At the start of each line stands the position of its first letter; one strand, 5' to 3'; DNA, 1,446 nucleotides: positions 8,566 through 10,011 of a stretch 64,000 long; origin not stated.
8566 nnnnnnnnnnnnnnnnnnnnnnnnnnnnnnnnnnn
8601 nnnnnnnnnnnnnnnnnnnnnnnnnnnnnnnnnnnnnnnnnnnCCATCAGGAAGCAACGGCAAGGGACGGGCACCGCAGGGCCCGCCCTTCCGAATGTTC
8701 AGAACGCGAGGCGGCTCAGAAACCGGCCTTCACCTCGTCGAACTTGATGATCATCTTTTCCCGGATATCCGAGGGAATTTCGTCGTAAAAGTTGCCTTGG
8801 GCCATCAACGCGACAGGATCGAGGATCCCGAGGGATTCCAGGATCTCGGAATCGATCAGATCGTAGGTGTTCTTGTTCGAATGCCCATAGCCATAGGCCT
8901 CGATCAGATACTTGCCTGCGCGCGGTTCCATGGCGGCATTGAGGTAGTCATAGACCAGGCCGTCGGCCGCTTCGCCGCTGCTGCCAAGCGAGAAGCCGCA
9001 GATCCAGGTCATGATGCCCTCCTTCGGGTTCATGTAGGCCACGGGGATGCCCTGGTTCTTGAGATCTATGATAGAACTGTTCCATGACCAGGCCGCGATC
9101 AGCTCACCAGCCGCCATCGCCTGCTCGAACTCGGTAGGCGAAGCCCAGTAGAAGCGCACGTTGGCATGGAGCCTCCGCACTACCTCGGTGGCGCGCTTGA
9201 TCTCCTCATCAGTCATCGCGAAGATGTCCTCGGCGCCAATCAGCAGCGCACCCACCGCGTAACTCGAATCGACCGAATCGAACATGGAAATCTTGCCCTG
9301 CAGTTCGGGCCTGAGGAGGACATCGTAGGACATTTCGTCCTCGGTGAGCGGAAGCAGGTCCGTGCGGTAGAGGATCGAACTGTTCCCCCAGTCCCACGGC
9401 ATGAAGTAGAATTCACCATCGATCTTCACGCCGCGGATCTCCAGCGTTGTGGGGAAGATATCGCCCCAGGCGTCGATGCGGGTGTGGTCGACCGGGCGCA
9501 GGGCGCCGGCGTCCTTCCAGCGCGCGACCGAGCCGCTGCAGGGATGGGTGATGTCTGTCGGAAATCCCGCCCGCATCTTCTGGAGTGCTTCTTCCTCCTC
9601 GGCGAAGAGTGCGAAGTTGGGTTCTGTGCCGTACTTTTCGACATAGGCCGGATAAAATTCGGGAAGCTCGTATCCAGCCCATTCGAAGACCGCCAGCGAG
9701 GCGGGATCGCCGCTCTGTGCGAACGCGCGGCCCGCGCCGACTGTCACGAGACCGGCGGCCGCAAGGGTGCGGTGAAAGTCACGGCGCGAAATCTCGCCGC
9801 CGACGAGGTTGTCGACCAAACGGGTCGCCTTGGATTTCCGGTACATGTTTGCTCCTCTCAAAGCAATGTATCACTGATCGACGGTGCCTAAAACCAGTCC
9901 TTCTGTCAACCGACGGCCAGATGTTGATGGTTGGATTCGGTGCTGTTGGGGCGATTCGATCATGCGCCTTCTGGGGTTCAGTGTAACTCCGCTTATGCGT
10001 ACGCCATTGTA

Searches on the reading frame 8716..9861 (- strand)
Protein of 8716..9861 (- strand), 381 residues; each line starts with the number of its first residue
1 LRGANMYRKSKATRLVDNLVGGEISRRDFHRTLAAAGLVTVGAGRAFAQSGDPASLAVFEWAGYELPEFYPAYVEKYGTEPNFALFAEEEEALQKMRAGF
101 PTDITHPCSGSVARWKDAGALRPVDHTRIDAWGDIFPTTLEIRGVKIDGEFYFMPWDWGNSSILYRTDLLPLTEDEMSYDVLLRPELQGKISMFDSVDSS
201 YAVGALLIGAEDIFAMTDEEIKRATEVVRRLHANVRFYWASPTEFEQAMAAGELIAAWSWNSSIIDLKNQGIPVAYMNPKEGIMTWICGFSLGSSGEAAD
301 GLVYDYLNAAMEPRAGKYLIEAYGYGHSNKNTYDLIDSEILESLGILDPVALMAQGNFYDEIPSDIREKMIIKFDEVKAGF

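Call 3: search_protein_families(library=pfam, proteins=[window:8716-9861:-])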
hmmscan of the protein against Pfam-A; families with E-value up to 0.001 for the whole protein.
window:8716-9861:- (381 aa): 3 families
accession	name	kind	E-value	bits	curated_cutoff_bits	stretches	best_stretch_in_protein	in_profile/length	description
PF13416.11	SBP_bac_8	-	1.4e-23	84.5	27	1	97-334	33-267/279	Bacterial extracellular solute-binding protein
PF13343.11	SBP_bac_6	-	1.2e-08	35.2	24.6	1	111-325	20-217/245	Bacterial extracellular solute-binding protein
PF01547.30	SBP_bac_1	-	4e-08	34.1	26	1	95-282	43-258/307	Bacterial extracellular solute-binding protein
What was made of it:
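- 8716..9846 (-): PotD/PotF-like solute-binding protein downstream of ureC. Whether it belongs to the operon is uncertain. Pfam SBP_bac_8 (call 3).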

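Call 50: search_protein_families(library=ncbifam, proteins=[window:8716-9846:-], max_evalue=0.00001)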
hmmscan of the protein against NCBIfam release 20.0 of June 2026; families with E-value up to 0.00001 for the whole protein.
window:8716-9846:- (376 aa): 4 families
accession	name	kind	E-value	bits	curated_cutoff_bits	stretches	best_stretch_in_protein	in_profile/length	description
NF007962.0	PRK10682.1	equivalog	1.5e-21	76.8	636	1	27-350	11-344/370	spermidine/putrescine ABC transporter substrate-binding protein PotF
NF007048.0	PRK09501.1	equivalog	4.9e-15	55.3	582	1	23-358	3-331/348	spermidine/putrescine ABC transporter substrate-binding protein PotD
NF041888.1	ABC_SBP_YdcS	equivalog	1e-12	47.6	725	1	115-310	104-309/379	putative ABC transporter substrate-binding protein YdcS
TIGR03261.1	phnS2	equivalog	3.5e-06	26.3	392.75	1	172-279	144-245/334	putative 2-aminoethylphosphonate ABC transporter substrate-binding protein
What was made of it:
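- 8716..9846 (-): NCBIfam PotF and PotD hits are far below their cut-offs (call 50).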
